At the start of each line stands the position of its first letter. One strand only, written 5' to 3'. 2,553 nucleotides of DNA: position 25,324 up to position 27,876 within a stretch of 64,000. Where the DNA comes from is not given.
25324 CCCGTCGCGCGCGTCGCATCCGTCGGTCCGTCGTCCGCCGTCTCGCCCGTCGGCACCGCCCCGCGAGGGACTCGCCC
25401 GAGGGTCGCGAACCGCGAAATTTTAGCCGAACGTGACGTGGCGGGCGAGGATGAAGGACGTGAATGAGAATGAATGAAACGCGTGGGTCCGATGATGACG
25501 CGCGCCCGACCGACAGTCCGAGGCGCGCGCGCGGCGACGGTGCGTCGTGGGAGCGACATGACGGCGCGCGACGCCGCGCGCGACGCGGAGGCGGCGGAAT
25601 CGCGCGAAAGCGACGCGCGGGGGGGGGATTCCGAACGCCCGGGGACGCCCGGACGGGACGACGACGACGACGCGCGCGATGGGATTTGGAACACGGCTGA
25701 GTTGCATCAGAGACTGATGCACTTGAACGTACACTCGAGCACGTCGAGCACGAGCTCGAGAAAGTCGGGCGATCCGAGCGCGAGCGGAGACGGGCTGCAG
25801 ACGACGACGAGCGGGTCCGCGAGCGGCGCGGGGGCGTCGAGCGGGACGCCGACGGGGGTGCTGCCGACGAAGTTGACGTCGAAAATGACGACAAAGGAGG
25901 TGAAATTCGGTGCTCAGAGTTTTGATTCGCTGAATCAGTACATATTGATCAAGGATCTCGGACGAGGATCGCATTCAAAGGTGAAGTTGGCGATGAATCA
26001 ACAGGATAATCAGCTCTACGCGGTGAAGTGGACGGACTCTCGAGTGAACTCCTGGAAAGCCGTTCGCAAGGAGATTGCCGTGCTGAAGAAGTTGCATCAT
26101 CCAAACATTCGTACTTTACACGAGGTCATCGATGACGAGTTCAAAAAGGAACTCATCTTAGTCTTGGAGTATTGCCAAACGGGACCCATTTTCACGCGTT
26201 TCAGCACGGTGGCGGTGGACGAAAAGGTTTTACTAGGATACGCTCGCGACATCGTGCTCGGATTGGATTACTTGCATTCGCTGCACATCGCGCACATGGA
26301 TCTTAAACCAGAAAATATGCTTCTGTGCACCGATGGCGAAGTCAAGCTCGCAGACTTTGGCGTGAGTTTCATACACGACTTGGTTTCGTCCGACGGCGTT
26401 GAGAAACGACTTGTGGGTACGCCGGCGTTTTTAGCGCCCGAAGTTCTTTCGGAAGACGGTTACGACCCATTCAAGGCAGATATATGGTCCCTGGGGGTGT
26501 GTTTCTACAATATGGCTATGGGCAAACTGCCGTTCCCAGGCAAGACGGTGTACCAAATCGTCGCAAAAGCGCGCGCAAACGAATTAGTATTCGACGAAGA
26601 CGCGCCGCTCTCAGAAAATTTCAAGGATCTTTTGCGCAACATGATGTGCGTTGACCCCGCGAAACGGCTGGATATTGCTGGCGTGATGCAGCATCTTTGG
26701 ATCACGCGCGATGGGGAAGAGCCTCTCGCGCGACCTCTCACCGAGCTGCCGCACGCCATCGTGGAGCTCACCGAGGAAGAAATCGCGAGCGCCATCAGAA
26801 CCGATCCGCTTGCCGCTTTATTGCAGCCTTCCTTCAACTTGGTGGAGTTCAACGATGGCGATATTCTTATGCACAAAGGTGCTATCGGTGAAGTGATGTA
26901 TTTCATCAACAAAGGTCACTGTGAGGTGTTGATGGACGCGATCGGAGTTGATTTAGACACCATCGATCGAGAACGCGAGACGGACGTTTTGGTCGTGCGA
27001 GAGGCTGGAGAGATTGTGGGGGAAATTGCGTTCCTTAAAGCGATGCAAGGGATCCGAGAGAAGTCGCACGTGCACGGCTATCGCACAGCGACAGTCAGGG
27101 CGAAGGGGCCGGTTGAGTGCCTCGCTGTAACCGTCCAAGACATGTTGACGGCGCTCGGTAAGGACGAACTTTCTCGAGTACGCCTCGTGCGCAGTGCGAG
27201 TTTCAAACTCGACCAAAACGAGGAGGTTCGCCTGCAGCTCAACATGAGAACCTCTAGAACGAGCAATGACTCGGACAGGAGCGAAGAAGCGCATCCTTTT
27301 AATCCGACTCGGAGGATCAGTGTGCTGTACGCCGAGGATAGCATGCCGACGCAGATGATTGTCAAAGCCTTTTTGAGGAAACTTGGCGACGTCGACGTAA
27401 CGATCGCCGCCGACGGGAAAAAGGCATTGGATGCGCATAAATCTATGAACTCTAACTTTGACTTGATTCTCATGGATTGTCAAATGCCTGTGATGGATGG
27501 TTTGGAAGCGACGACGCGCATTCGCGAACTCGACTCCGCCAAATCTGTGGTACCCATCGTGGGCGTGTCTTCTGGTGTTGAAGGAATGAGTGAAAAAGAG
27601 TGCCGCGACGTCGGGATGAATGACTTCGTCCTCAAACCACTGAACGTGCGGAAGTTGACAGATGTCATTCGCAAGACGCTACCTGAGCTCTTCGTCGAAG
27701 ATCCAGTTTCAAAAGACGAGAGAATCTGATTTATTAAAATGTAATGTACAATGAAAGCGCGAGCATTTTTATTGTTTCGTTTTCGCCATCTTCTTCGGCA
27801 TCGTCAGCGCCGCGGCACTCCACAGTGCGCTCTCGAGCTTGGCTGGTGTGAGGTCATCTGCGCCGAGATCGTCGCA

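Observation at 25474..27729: Ser/Thr kinase fused to a cNMP-binding domain and a CheY-like receiver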

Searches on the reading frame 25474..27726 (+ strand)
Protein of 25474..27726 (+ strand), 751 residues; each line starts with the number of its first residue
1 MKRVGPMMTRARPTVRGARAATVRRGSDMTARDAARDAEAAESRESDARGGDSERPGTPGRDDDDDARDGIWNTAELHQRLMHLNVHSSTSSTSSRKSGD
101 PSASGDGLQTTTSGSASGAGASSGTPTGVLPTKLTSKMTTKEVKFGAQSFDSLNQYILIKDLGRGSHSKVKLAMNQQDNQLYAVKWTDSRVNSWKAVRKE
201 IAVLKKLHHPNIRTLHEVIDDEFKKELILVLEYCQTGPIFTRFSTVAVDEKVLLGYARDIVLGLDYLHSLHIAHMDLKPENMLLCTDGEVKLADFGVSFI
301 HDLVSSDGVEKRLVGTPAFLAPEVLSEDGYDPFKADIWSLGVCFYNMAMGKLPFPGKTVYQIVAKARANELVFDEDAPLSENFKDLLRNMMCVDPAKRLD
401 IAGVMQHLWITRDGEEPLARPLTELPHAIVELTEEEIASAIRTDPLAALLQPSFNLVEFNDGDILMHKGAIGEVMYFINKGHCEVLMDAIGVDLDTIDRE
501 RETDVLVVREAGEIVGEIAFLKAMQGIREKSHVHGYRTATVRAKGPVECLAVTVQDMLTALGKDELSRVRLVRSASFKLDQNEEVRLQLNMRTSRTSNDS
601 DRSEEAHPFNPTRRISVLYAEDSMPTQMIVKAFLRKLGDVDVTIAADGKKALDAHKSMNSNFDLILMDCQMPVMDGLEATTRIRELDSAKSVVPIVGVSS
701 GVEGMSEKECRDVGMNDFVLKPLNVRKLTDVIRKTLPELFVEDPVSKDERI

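Call 3: search_protein_families(library=pfam, proteins=[window:25474-27726:+], max_evalue=1)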
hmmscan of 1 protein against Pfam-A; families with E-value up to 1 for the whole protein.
window:25474-27726:+ (751 aa): 6 families
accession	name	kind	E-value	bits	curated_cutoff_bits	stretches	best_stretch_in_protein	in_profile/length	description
PF00069.31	Pkinase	-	6e-61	206.6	31.7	1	157-410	2-263/263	Protein kinase domain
PF07714.23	PK_Tyr_Ser-Thr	-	8.3e-33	114.2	23.1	1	158-408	3-258/258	Protein tyrosine and serine/threonine kinase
PF00072.30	Response_reg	-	5.6e-20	72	30.2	1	617-732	1-110/111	Response regulator receiver domain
PF00027.35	cNMP_binding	-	4.9e-09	36.5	27.5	1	457-561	2-86/89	Cyclic nucleotide-binding domain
PF14531.12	Kinase-like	-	2.6e-05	24.1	25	1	265-394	159-285/289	Kinase-like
PF03109.22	ABC1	-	0.048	13.2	22.9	1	219-297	135-213/244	ABC1 atypical kinase-like domain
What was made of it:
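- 25942..26703 (+): Protein kinase domain (aa 157-410) of the CaMKK/GRIK type. Pfam E=6e-61 (call 3).
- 26842..27156 (+): Cyclic-nucleotide-binding domain (aa 457-561). Its N-terminal helices start at about aa 428. Pfam 36.5 bits against a cut-off of 27.5 (call 3).
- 27322..27669 (+): Response-regulator receiver domain (aa 617-732). Pfam E=5.6e-20 (call 3).
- On PKG/PKA (AGC cNMP-dependent kinases): A single CNB lies C-terminal to it (call 3).
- Closest known: CaMKK1/CaMKK2. Different: The calmodulin-binding tail is replaced by CNB plus REC (call 3).
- Checked: Pfam results (call 3):
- Domains pass curated thresholds (call 3).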

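Call 4: search_protein_families(library=ncbifam, proteins=[window:25474-27726:+], max_evalue=0.1)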
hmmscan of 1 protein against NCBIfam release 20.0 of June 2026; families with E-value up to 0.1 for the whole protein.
window:25474-27726:+ (751 aa): 98 families (the best 25 are shown)
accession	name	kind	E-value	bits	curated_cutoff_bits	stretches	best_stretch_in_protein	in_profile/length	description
NF047741.1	antiphage_MADS6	equivalog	6.7e-31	107.5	460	2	218-407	264-456/612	methylation-associated defense system protein kinase MAD6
NF033483.0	PknB_PASTA_kin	equivalog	5.7e-26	91.7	450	1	155-399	8-255/563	Stk1 family PASTA domain-containing Ser/Thr kinase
NF011874.0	PRK15347.1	equivalog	8.1e-20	70.5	852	1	597-734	674-808/921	two component system sensor kinase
TIGR02956.1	TMAO_torS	equivalog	4.9e-19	68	676.5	1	584-736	675-820/967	TMAO reductase system sensor histidine kinase/response regulator TorS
NF008302.0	PRK11091.1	equivalog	1.1e-18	66.9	838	1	592-736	504-643/779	aerobic respiration two-component sensor histidine kinase ArcB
NF008318.0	PRK11107.1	equivalog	7.1e-18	64.1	890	1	598-738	651-787/920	two-component sensor histidine kinase BarA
NF041947.1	LuxQ_Vibrio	equivalog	2.2e-17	62.2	1200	1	585-732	692-835/843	quorum-sensing autoinducer 2 sensor kinase/phosphatase LuxQ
NF038150.1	lanthi_synth_IV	equivalog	1.9e-15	56.2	650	1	195-414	237-459/851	class IV lanthionine synthetase LanL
NF033442.0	BREX_PglW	equivalog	6.4e-15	54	990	1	151-409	508-766/1391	BREX system serine/threonine kinase PglW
NF041945.1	LuxN_Vibrio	equivalog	2.2e-14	52.5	1550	1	595-736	701-835/839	quorum-sensing autoinducer 1 sensor kinase/phosphatase LuxN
NF052427.1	StpK7MSMEG_1200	equivalog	6.2e-13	48.1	900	1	154-404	7-260/601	serine/threonine protein kinase StpK7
NF007420.1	PRK09959.1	equivalog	7.8e-13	46.9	1995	1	607-728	951-1066/1197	acid-sensing system histidine kinase EvgS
NF008099.0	PRK10841.1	equivalog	1e-12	46.7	920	1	605-732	815-936/949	two-component system sensor histidine kinase RcsC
NF045901.1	HisKinLetSLeg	equivalog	1.2e-12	46.7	1650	1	613-732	670-785/906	two-component system sensor histidine kinase LetS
NF007969.0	PRK10693.1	equivalog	1.3e-11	44.2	329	1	617-742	10-131/337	two-component system response regulator RssB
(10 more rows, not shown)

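Call 5: find_homologous_proteins(query=window:25474-27726:+, max_evalue=1e-10)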
Query window:25474-27726:+ (751 aa): 2077 proteins with E <= 1e-10 among 8000 candidates; the best 120 are listed.
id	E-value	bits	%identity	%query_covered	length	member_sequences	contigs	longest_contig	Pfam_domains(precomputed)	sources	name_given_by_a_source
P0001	0.0e+0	1676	99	100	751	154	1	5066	PF07714.24,PF00069.32,PF00027.36,PF00072.31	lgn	-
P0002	0.0e+0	1183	78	90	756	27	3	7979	PF07714.24,PF00069.32,PF14531.13,PF00027.36,PF00072.31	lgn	-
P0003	0.0e+0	1173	74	97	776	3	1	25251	PF07714.24,PF00069.32,PF14531.13,PF00027.36,PF00072.31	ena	-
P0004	0.0e+0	1142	73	95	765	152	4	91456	PF07714.24,PF00069.32,PF14531.13,PF00027.36,PF00072.31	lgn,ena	-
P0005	0.0e+0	1136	73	95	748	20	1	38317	PF07714.24,PF00069.32,PF00027.36,PF00072.31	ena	-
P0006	0.0e+0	1117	76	89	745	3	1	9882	PF07714.24,PF00069.32,PF14531.13,PF00027.36,PF00072.31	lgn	-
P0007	0.0e+0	1115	73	94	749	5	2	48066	PF07714.24,PF00069.32,PF14531.13,PF00027.36,PF00072.31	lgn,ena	-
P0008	0.0e+0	1115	72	95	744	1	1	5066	PF07714.24,PF00069.32,PF14531.13,PF00027.36,PF00072.31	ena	-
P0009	0.0e+0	1115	74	91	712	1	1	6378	PF07714.24,PF00069.32,PF14531.13,PF00027.36,PF00072.31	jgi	-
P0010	0.0e+0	1114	73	94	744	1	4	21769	PF07714.24,PF00069.32,PF14531.13,PF00027.36,PF00072.31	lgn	-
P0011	0.0e+0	1114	72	95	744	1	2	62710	PF07714.24,PF00069.32,PF14531.13,PF00027.36,PF00072.31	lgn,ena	-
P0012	0.0e+0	1109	70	98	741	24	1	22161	PF07714.24,PF00069.32,PF14531.13,PF00027.36,PF00072.31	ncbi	-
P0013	0.0e+0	1107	72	94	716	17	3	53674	PF07714.24,PF00069.32,PF14531.13,PF00027.36,PF00072.31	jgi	jgi:[calcium/calmodulin-dependent protein kinase] kinase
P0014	0.0e+0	1016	69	91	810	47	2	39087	PF07714.24,PF00069.32,PF14531.13,PF00027.36,PF00072.31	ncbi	-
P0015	1.4e-295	1000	65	95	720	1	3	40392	PF07714.24,PF00069.32,PF14531.13,PF00027.36,PF00072.31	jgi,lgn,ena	-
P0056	1.1e-186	640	46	98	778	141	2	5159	PF07714.24,PF00069.32,PF14531.13,PF00027.36,PF00072.31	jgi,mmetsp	mmetsp:Transcript_4805/g.19756 ORF Transcript_4805/g.19756 Transcript_4805/m.19756 type:complete len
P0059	5.4e-185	635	46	96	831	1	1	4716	PF07714.24,PF00069.32,PF00027.36,PF00072.31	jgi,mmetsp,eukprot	mmetsp:Transcript_28971/g.71551 ORF Transcript_28971/g.71551 Transcript_28971/m.71551 type:complete 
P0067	6.4e-179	615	48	89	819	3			PF07714.24,PF00069.32,PF00027.36,PF00072.31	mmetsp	mmetsp:Transcript_6475/g.16114 ORF Transcript_6475/g.16114 Transcript_6475/m.16114 type:complete len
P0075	1.2e-169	584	51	80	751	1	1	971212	PF07714.24,PF00069.32,PF14531.13,PF00027.36,PF00072.31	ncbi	ncbi:unnamed protein product [Bathycoccus prasinos]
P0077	4.2e-155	536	56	61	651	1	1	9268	PF07714.24,PF00069.32,PF14531.13,PF00027.36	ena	-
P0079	6.8e-98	347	50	42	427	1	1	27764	PF07714.24,PF00069.32,PF14531.13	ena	-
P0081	3.7e-80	288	55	32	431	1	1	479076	PF07714.24,PF00069.32,PF14531.13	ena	-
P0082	4.2e-80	288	34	34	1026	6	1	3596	PF06293.21,PF07714.24,PF00069.32,PF14531.13,PF17667.8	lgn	-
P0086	2.1e-72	263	35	63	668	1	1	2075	PF07714.24,PF00069.32,PF00027.36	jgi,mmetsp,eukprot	mmetsp:Transcript_1342/g.5464 ORF Transcript_1342/g.5464 Transcript_1342/m.5464 type:complete len:66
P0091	6.3e-68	248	38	55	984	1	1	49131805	PF07714.24,PF00069.32,PF03109.23,PF00027.36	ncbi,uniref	ncbi:hypothetical protein R1sor_016692 [Riccia sorocarpa]|uniref:cGMP-dependent protein kinase n=1 T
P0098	1.5e-61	227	38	48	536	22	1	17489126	PF07714.24,PF00069.32,PF03109.23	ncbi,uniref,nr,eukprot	ncbi:serine/threonine-protein kinase GRIK1 isoform X6 [Physcomitrium patens]|uniref:serine/threonine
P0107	2.9e-60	223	31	61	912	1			PF07714.24,PF00069.32,PF03109.23,PF00027.36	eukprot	eukprot:jgi/Botrbrau1/13657/Bobra.0292s0007.1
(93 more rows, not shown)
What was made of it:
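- Checked: More than 70 protein clusters carry the same three Pfam domains at 46-99% identity (call 5).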

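Call 6: list_cluster_members(proteins=[P0001, P0012, P0014, P0013, P0015, P0004, P0056, P0059, P0086, P0075])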
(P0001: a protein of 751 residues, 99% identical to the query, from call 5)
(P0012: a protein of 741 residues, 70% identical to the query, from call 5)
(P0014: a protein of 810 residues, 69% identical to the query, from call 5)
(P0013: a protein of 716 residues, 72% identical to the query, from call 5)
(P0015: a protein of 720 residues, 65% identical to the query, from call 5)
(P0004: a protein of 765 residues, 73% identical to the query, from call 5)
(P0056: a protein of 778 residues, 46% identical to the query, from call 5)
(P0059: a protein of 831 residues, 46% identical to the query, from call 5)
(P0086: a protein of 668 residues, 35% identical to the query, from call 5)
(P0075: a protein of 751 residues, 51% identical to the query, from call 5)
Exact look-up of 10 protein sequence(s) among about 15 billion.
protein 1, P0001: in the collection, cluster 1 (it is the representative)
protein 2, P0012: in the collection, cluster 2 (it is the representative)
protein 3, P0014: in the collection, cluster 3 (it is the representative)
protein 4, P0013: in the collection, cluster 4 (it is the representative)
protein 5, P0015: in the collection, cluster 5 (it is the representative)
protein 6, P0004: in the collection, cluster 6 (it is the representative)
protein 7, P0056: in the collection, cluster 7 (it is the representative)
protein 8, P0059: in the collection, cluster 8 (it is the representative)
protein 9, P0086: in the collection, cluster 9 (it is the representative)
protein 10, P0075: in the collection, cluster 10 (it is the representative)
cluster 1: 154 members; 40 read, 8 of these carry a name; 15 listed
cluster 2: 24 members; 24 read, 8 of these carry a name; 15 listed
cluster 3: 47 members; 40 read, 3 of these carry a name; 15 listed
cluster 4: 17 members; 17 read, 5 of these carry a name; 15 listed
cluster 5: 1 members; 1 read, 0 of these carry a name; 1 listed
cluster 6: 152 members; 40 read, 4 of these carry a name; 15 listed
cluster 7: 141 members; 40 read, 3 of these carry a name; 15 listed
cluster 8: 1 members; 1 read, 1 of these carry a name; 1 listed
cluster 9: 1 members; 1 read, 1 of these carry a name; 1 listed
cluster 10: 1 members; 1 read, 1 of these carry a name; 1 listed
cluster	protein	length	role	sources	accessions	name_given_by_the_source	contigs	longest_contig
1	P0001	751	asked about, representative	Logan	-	-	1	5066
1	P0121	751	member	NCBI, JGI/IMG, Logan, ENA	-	[calcium/calmodulin-dependent protein kinase] kinase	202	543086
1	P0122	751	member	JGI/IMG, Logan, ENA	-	[calcium/calmodulin-dependent protein kinase] kinase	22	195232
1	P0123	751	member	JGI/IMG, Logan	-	[calcium/calmodulin-dependent protein kinase] kinase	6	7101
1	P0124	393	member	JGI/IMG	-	CheY-like chemotaxis protein/CRP-like cAMP-binding protein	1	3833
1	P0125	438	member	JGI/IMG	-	CheY-like chemotaxis protein/CRP-like cAMP-binding protein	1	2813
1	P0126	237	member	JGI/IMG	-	CheY-like chemotaxis protein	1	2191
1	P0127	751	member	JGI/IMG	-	[calcium/calmodulin-dependent protein kinase] kinase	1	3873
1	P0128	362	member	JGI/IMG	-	CheY-like chemotaxis protein/CRP-like cAMP-binding protein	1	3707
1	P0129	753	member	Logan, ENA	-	-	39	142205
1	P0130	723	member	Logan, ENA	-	-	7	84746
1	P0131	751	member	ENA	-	-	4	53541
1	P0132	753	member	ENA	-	-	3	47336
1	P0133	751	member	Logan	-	-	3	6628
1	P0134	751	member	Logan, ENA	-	-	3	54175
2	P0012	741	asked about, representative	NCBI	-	-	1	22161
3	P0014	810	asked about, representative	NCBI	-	-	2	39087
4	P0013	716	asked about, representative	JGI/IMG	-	[calcium/calmodulin-dependent protein kinase] kinase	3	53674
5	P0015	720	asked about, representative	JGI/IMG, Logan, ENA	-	-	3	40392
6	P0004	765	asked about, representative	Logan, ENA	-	-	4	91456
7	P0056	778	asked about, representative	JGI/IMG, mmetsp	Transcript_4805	Transcript_4805/g.19756 ORF Transcript_4805/g.19756 Transcript_4805/m.19756 type:complete ...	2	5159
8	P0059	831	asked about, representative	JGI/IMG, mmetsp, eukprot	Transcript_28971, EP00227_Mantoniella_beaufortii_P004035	Transcript_28971/g.71551 ORF Transcript_28971/g.71551 Transcript_28971/m.71551 ... | CAMPEP_0197614728 /NCGR_PEP_ID=MMETSP1326-20131121/59673_1 /TAXON_ID=1155430 ...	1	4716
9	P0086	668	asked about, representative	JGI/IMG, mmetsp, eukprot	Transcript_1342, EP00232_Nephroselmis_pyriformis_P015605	Transcript_1342/g.5464 ORF Transcript_1342/g.5464 Transcript_1342/m.5464 type:complete ... | CAMPEP_0182898056 /NCGR_PEP_ID=MMETSP0034_2-20130328/27255_1 /TAXON_ID=156128 ...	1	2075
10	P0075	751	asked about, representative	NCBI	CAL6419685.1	unnamed protein product [Bathycoccus prasinos]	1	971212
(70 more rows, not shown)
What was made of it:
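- Checked: These include MMETSP transcripts marked 'type:complete' (P0056, P0059 Mantoniella, P0067; calls 5, 6).
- Many metagenome gene calls are fragments (call 6). The same collinear architecture appears in more than 70 clusters and in complete MMETSP transcripts from other genera (calls 5, 6).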
